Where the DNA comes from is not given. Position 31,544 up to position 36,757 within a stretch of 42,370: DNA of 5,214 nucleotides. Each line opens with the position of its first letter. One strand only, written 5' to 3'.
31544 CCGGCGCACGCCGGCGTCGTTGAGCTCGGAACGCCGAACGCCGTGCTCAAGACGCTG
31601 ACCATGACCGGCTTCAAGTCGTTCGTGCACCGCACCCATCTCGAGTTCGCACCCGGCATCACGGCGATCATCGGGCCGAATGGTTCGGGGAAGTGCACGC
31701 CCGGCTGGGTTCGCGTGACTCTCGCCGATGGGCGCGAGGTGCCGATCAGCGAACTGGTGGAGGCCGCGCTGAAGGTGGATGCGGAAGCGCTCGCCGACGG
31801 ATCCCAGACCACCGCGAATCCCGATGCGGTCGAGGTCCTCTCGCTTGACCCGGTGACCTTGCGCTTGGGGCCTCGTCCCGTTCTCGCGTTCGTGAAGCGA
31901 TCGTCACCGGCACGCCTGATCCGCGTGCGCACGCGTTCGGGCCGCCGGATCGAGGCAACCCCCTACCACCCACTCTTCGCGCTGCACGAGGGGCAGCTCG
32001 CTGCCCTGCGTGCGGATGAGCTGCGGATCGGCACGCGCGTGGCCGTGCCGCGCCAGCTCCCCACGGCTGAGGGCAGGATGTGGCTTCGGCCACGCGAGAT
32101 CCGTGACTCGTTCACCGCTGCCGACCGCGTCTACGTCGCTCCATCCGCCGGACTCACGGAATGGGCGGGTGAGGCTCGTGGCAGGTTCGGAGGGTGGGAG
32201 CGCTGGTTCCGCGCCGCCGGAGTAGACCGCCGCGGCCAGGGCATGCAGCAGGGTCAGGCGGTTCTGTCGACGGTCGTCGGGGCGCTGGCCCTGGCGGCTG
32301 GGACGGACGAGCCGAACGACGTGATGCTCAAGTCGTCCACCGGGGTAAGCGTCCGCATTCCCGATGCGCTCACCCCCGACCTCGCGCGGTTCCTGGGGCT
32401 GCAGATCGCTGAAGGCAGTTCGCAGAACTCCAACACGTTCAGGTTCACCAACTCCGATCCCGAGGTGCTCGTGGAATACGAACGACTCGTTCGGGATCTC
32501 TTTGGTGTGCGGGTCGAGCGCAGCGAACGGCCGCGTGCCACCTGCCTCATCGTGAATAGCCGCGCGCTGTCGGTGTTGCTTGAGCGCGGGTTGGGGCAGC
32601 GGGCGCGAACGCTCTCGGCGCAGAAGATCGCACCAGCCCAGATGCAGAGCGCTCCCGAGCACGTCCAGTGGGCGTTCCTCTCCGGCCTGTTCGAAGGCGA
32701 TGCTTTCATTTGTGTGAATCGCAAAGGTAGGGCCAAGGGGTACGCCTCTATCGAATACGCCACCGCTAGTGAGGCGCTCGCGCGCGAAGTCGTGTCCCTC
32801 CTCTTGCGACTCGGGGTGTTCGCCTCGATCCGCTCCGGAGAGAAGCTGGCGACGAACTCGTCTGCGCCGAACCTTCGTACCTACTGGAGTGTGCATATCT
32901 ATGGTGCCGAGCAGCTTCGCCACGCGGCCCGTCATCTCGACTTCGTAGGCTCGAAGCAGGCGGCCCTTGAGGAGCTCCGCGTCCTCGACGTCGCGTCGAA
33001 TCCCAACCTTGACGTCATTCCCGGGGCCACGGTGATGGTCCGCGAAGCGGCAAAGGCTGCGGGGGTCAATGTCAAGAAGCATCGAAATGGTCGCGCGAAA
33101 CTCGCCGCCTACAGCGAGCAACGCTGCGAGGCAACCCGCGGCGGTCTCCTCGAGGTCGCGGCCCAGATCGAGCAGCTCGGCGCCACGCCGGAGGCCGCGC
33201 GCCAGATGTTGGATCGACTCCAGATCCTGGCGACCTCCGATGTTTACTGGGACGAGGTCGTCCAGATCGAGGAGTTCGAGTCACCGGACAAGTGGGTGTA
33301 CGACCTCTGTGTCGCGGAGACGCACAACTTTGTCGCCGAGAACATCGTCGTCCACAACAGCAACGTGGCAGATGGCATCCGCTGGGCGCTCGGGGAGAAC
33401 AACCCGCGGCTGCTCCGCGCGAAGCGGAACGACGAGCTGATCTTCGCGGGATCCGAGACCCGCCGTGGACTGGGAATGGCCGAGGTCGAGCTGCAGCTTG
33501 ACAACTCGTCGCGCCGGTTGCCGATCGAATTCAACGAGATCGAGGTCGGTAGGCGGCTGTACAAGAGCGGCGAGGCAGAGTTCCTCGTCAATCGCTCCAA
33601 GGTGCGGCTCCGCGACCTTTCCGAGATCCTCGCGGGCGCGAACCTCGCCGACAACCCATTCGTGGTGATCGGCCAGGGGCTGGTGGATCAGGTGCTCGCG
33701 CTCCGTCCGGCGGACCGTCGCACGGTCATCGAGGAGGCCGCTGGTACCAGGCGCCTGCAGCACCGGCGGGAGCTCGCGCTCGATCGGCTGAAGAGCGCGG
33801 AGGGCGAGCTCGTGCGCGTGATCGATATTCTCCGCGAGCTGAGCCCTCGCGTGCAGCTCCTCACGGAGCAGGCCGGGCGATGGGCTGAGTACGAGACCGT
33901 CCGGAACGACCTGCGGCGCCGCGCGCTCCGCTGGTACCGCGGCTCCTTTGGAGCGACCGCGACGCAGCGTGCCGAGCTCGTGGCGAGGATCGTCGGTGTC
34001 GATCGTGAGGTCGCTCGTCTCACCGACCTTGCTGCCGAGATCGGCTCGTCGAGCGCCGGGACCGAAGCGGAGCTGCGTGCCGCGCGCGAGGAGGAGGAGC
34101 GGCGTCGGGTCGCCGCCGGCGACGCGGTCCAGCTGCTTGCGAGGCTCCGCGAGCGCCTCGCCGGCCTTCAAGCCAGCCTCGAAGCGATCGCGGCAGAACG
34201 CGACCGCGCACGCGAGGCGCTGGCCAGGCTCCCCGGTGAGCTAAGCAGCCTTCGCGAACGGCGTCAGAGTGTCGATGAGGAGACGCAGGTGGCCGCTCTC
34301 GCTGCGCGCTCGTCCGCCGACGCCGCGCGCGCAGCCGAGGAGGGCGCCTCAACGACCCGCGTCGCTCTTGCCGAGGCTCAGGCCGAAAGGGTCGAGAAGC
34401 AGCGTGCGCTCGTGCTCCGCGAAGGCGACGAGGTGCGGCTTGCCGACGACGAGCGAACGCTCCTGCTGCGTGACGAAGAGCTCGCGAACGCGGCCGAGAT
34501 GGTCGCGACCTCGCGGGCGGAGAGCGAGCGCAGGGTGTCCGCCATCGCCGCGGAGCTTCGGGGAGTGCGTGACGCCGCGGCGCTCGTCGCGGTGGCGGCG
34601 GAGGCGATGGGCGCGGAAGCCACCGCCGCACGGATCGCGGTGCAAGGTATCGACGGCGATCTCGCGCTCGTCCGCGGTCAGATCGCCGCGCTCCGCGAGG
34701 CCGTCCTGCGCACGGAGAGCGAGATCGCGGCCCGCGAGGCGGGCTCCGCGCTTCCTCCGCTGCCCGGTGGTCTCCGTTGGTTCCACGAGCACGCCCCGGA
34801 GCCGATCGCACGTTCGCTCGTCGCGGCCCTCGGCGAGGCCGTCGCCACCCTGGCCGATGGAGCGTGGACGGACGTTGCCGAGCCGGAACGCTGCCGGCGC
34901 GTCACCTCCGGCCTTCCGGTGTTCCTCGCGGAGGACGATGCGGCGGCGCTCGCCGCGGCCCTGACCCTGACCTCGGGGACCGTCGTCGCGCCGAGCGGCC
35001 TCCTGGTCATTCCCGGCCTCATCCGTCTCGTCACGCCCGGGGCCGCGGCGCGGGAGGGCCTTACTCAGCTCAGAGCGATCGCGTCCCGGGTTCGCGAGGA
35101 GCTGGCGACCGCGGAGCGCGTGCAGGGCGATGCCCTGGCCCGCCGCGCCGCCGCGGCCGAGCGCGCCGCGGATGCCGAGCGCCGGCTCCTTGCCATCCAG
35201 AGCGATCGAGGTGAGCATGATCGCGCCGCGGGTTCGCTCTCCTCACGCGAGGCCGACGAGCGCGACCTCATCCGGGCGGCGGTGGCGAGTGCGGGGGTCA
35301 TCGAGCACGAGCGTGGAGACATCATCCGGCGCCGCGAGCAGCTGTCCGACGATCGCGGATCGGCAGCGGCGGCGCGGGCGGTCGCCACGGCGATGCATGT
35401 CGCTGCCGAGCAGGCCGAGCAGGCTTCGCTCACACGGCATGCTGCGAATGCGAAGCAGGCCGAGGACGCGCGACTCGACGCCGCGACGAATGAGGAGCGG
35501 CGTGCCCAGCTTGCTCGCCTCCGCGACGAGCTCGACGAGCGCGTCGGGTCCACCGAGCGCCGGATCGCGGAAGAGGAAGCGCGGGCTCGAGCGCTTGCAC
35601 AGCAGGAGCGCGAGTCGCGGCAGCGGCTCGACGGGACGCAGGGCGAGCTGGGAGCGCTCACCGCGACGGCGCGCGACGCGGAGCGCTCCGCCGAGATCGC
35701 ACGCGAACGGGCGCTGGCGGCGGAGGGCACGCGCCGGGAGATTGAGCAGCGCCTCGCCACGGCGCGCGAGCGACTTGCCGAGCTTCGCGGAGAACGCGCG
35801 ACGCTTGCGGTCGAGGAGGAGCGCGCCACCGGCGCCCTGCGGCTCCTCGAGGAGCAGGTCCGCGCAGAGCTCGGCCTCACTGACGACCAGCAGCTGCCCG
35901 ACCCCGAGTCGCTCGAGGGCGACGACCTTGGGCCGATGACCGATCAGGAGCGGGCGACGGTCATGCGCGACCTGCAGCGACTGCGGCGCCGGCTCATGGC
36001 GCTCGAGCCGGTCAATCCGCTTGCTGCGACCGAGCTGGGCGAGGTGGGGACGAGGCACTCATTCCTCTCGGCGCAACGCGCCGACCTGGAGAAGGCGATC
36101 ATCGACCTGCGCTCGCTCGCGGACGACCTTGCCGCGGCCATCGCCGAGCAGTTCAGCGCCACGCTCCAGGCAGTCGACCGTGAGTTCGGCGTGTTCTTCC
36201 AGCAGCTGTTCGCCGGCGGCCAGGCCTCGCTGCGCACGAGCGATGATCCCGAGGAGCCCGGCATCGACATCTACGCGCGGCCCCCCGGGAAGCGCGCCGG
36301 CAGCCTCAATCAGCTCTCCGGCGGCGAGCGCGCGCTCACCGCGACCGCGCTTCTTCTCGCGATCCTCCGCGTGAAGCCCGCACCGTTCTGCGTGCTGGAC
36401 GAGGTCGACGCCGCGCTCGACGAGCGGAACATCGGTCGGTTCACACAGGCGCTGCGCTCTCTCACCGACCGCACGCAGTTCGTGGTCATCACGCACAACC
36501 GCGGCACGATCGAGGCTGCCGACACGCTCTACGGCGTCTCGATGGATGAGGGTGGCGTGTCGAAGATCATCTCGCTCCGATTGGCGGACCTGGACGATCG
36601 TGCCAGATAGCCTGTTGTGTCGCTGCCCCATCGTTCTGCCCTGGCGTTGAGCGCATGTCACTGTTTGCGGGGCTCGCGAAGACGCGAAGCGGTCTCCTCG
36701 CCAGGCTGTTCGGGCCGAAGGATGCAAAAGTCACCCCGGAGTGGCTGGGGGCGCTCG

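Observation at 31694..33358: Intein splitting the Walker A P-loop of SMC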

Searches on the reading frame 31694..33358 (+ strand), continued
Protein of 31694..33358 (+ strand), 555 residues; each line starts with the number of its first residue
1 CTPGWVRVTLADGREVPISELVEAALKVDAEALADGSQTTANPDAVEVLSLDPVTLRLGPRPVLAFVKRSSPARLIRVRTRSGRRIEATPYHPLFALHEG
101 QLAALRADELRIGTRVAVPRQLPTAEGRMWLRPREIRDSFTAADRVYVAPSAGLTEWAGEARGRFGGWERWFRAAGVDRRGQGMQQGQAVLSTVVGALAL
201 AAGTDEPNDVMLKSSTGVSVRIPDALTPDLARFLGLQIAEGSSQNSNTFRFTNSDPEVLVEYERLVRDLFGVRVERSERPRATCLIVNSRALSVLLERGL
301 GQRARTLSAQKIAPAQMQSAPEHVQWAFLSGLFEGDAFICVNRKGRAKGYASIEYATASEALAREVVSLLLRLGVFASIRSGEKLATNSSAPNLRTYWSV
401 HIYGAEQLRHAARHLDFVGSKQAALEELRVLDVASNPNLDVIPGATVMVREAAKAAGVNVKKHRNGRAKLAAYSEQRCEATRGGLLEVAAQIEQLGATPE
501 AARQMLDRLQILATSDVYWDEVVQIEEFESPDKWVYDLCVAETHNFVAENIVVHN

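Call 39: search_protein_families(library=ncbifam, proteins=[window:31694-33358:+], max_evalue=0.01)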
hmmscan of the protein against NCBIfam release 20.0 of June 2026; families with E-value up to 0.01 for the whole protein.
window:31694-33358:+ (555 aa): 15 families
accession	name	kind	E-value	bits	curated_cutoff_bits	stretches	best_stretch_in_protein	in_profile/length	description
NF005852.0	PRK07773.1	equivalog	1.4e-40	139.4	780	2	308-555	595-826/886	replicative DNA helicase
NF011491.0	PRK14898.1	equivalog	6.4e-27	93.9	783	1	16-555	94-543/860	DNA-directed RNA polymerase subunit A''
NF045703.1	rSAM_Tes_intein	exception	2.2e-23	82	1700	2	225-393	366-526/1040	tetraether lipid synthase Tes, intein-containing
NF003157.0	PRK04132.1-2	equivalog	2.3e-21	75.4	1103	3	229-450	171-374/864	replication factor C small subunit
NF003159.0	PRK04132.1-4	equivalog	2.3e-20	72.3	999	2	65-126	113-175/852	replication factor C small subunit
NF011287.0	PRK14698.1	equivalog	1.9e-17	62.6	1238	1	210-381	373-535/1017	V-type ATP synthase subunit A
NF011302.0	PRK14714.1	equivalog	7.6e-15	53.5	1791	2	7-147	938-1081/1350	DNA-directed DNA polymerase II large subunit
NF038162.1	RtcB_rel_intein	exception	2.2e-14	52.4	1150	1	281-555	310-578/961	intein-containing RtcB family protein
NF038098.1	GyrA_w_intein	exception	2.3e-14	52.3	1850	1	210-555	219-537/1232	intein-containing DNA gyrase subunit A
NF011418.0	PRK14845.1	equivalog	7.7e-13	47.1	756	2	73-418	91-300/1049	translation initiation factor IF-2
TIGR01445.1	intein_Nterm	domain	1.2e-12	48.6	24.5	1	7-95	7-82/83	intein N-terminal splicing region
NF003158.0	PRK04132.1-3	equivalog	2.7e-12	44.7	1750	2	57-124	108-175/1437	replication factor C small subunit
NF007072.0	PRK09519.1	equivalog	1.8e-07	29.9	1024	1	327-555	464-691/790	intein-containing recombinase RecA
NF011303.0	PRK14715.1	equivalog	4.6e-05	20.7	1585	0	45-120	941-1016/1627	DNA-directed DNA polymerase II large subunit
TIGR01443.1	intein_Cterm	domain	0.00011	22.3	15.6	1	534-555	1-23/24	intein C-terminal splicing region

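Call 45: search_protein_families(library=pfam, proteins=[L001:4619-7864:+, L010:2611-5958:+, L004:7678-11268:+, L008:7690-10719:+, L029:7681-11322:+, L018:7678-11103:+], max_evalue=0.01)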
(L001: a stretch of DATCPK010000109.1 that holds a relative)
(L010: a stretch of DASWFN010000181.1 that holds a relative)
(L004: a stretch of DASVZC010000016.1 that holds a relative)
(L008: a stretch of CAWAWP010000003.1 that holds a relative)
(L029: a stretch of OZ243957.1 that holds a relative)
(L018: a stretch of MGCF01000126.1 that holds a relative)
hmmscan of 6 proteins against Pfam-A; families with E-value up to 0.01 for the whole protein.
L001:4619-7864:+ (1082 aa): 2 families
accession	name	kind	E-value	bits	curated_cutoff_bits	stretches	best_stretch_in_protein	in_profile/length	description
PF02463.25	SMC_N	-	2.7e-50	171.3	40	1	1-1065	38-219/220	RecF/RecN/SMC N terminal domain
PF13304.12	AAA_21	-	2.7e-05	24.8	27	1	846-1044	113-299/304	AAA domain, putative AbiEii toxin, Type IV TA system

L010:2611-5958:+ (1116 aa): 2 families
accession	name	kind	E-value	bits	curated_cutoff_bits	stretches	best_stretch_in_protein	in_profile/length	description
PF02463.25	SMC_N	-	3.8e-49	167.5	40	1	1-1101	38-219/220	RecF/RecN/SMC N terminal domain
PF13304.12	AAA_21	-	1.6e-05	25.6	27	1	946-1080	181-299/304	AAA domain, putative AbiEii toxin, Type IV TA system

L004:7678-11268:+ (1197 aa): 4 families
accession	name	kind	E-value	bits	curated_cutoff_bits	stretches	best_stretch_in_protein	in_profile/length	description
PF02463.25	SMC_N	-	7.8e-50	169.8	40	1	1-1183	38-218/220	RecF/RecN/SMC N terminal domain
PF06470.18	SMC_hinge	-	3.2e-20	73.1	22.5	1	487-602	4-116/116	SMC proteins Flexible Hinge Domain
PF13304.12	AAA_21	-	2.1e-08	35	27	1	993-1163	146-299/304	AAA domain, putative AbiEii toxin, Type IV TA system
PF00261.25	Tropomyosin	-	0.00014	21.8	38.6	1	739-917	13-191/242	Tropomyosin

L008:7690-10719:+ (1010 aa): 2 families
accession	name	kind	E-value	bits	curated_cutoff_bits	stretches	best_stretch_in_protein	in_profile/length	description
PF02463.25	SMC_N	-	9.2e-19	68.2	40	1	1-436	38-136/220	RecF/RecN/SMC N terminal domain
PF06470.18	SMC_hinge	-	1.7e-18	67.6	22.5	1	487-600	4-110/116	SMC proteins Flexible Hinge Domain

L029:7681-11322:+ (1214 aa): 2 families
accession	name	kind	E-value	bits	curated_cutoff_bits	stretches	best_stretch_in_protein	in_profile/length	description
PF02463.25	SMC_N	-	7.3e-35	120.8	40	2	101-1207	69-219/220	RecF/RecN/SMC N terminal domain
PF06470.18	SMC_hinge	-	3.8e-13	50.3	22.5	1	565-642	4-87/116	SMC proteins Flexible Hinge Domain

L018:7678-11103:+ (1142 aa): 3 families
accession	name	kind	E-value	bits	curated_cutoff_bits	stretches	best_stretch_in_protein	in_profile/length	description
PF02463.25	SMC_N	-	3.5e-49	167.6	40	1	1-1133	38-219/220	RecF/RecN/SMC N terminal domain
PF06470.18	SMC_hinge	-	6.1e-24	85.1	22.5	1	485-594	2-115/116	SMC proteins Flexible Hinge Domain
PF13304.12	AAA_21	-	3.6e-05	24.4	27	1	1034-1112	222-299/304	AAA domain, putative AbiEii toxin, Type IV TA system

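Call 52: find_related_loci(query=A1, collection=viral_contigs, flank=3000)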
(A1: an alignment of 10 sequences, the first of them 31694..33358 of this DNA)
Query A1 (555 aa) in viral_contigs; peptide patterns used: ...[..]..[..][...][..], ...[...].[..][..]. (x = any residue, [..] = any of these).
246 stretches matched a pattern; 86 encode a relative of the query (tblastn E <= 1e-3); the best 80 are kept; 80 distinct loci.
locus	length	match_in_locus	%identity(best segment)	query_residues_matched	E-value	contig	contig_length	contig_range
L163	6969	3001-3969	32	222-555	5e-26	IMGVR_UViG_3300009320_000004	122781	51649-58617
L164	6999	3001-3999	31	231-555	3e-25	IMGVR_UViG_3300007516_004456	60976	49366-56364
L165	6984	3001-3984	29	219-555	2e-21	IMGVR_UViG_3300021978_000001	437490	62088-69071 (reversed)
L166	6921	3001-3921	30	223-555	2e-21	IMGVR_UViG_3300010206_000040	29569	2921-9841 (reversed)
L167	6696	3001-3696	31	308-555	4e-20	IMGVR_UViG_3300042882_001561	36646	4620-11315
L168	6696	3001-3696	31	308-555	4e-20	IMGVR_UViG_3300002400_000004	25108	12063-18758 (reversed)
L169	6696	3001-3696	31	308-555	5e-20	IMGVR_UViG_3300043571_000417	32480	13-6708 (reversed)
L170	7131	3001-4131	26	165-555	1e-18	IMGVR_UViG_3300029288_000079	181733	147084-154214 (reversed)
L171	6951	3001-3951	27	222-555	2e-18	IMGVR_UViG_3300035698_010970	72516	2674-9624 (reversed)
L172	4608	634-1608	24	218-555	6e-18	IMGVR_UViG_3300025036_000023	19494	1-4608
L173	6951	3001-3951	24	226-554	7e-18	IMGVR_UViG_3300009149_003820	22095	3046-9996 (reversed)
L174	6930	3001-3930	25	232-555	6e-17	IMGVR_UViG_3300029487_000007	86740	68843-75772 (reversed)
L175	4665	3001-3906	25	224-555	2e-16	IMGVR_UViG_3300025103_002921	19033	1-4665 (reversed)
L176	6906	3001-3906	25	224-555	3e-16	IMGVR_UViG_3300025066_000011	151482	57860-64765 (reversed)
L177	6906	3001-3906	25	224-555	3e-16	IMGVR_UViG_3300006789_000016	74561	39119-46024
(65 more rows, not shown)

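Call 62: search_protein_representatives(alignment_id=A1)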
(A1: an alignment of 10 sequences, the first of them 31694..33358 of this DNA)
Query: 10 sequences, 558 profile positions. Proteins with E-value up to 0.001 (for the whole library): 18719; up to 1e-10: 7982; up to 1e-30: 1120. The best 150 are listed.
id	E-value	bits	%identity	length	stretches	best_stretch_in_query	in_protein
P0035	8.4e-252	853.1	-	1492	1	1-558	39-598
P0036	9.6e-244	826.5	-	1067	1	1-558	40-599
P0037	6.9e-237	803.9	-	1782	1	1-558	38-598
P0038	1.6e-230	782.9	-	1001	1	1-558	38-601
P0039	1.4e-229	779.7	-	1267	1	1-558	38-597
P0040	9.2e-226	767.2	-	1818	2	1-558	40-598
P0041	2.7e-218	742.5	-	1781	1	1-558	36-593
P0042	9.4e-214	727.5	-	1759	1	1-558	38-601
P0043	2.4e-208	709.7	-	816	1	1-558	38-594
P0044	1.6e-204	697.0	-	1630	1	1-558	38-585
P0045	4.3e-203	692.3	-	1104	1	1-558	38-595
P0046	4.7e-200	682.3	-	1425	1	1-558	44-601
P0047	9.5e-198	674.7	-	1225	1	1-558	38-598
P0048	1.1e-196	671.2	-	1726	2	189-558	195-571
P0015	3.7e-194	662.8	-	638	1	1-552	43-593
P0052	5.1e-177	606.3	-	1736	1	1-558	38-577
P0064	8.9e-136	470.1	-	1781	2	1-500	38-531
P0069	4.9e-129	447.9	-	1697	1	1-558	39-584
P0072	8.8e-123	427.2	-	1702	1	1-558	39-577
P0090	1.7e-111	390.0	-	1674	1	1-558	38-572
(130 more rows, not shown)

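Call 64: list_cluster_members(proteins=[P0037, P0040, P0041, P0042, P0044, P0052, P0064, P0069, P0072, P0090])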
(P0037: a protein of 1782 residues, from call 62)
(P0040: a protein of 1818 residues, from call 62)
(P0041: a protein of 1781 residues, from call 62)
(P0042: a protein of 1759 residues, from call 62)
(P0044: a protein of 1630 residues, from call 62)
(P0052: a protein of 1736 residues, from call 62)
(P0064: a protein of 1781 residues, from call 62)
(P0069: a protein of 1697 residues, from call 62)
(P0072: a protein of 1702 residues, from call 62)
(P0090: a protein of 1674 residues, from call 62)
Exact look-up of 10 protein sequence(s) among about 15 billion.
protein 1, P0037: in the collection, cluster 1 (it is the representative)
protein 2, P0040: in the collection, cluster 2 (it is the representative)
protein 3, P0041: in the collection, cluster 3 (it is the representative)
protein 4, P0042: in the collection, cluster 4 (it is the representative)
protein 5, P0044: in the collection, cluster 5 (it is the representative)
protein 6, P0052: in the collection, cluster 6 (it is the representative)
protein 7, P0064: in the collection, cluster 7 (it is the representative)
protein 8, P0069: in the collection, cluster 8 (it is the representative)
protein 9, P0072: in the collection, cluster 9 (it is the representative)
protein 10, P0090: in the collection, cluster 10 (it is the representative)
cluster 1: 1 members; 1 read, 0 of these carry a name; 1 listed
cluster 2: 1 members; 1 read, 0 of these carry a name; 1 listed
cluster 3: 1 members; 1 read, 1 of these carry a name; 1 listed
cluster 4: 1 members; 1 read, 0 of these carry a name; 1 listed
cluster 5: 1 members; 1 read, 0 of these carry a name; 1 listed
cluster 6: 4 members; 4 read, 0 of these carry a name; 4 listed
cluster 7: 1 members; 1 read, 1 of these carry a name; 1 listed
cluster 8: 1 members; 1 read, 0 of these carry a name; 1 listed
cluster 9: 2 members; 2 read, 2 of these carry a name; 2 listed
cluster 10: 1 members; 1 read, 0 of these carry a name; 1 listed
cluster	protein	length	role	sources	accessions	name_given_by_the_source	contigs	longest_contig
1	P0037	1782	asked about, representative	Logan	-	-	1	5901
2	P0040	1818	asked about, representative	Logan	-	-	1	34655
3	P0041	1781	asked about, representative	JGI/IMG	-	chromosome segregation protein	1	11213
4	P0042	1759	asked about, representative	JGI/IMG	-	-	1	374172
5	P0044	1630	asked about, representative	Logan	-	-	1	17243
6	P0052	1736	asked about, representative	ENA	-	-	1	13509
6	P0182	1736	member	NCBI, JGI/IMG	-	-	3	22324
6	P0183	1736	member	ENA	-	-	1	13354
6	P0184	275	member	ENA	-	-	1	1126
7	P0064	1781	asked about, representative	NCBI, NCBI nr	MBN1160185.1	MAG: chromosome segregation protein SMC [Candidatus Diapherotrites archaeon] | chromosome segregation protein SMC [Candidatus Diapherotrites archaeon]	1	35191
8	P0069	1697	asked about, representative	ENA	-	-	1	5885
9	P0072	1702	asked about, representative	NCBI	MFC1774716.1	chromosome segregation protein SMC [Nanoarchaeota archaeon]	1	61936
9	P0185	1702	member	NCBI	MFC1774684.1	chromosome segregation protein SMC [Nanoarchaeota archaeon]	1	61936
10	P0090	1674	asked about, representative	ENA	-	-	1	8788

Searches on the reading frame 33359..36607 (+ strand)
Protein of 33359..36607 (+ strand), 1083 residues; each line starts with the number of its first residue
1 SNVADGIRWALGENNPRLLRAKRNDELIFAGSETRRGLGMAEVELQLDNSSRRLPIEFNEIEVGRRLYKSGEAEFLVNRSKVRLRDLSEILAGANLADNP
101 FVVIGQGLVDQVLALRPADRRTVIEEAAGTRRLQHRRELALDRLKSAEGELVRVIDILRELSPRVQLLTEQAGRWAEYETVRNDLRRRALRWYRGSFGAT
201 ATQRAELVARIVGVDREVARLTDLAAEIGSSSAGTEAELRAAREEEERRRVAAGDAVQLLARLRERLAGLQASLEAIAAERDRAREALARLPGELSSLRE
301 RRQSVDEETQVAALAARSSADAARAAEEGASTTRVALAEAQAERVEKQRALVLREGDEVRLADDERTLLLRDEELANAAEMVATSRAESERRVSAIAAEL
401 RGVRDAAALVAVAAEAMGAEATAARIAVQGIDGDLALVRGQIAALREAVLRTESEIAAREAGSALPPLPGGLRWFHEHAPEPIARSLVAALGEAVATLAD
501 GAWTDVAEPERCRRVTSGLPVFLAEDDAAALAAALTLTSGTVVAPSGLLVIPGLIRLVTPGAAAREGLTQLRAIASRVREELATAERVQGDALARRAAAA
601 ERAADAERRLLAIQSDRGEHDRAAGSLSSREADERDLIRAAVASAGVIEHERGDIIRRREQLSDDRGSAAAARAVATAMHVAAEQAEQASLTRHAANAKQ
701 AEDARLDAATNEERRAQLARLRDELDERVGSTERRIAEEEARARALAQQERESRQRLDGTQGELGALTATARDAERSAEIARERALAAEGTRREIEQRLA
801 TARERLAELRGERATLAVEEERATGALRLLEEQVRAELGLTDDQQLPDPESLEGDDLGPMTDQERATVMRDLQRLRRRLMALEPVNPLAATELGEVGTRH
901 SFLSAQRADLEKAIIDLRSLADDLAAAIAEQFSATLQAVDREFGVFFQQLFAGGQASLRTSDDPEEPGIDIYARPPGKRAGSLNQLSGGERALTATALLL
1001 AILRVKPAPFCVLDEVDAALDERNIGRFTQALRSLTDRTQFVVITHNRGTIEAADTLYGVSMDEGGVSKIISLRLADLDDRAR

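Call 45: search_protein_families(library=pfam, proteins=[window:33359-36607:+], max_evalue=0.01)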
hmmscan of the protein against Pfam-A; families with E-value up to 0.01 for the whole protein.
window:33359-36607:+ (1083 aa): 2 families
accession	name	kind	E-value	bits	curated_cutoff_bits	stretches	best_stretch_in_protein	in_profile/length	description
PF02463.25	SMC_N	-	2.4e-48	164.9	40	1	1-1068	38-219/220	RecF/RecN/SMC N terminal domain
PF13304.12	AAA_21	-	0.00012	22.7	27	1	983-1047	235-299/304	AAA domain, putative AbiEii toxin, Type IV TA system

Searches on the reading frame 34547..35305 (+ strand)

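Call 40: search_protein_families(library=pfam, proteins=[window:34547-35305:+], max_evalue=10)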
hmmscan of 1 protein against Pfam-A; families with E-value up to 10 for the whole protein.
seq(253 aa): 2 families
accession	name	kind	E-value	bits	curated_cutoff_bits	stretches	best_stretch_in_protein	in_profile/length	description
PF00669.25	Flagellin_N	-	0.047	14.2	26.6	1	117-145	26-54/139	Bacterial flagellin N-terminal helical region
PF20269.3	CATRA-N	-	4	7.7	27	1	165-228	12-74/203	CASPASE and TPR Repeat-Associated N-terminal domain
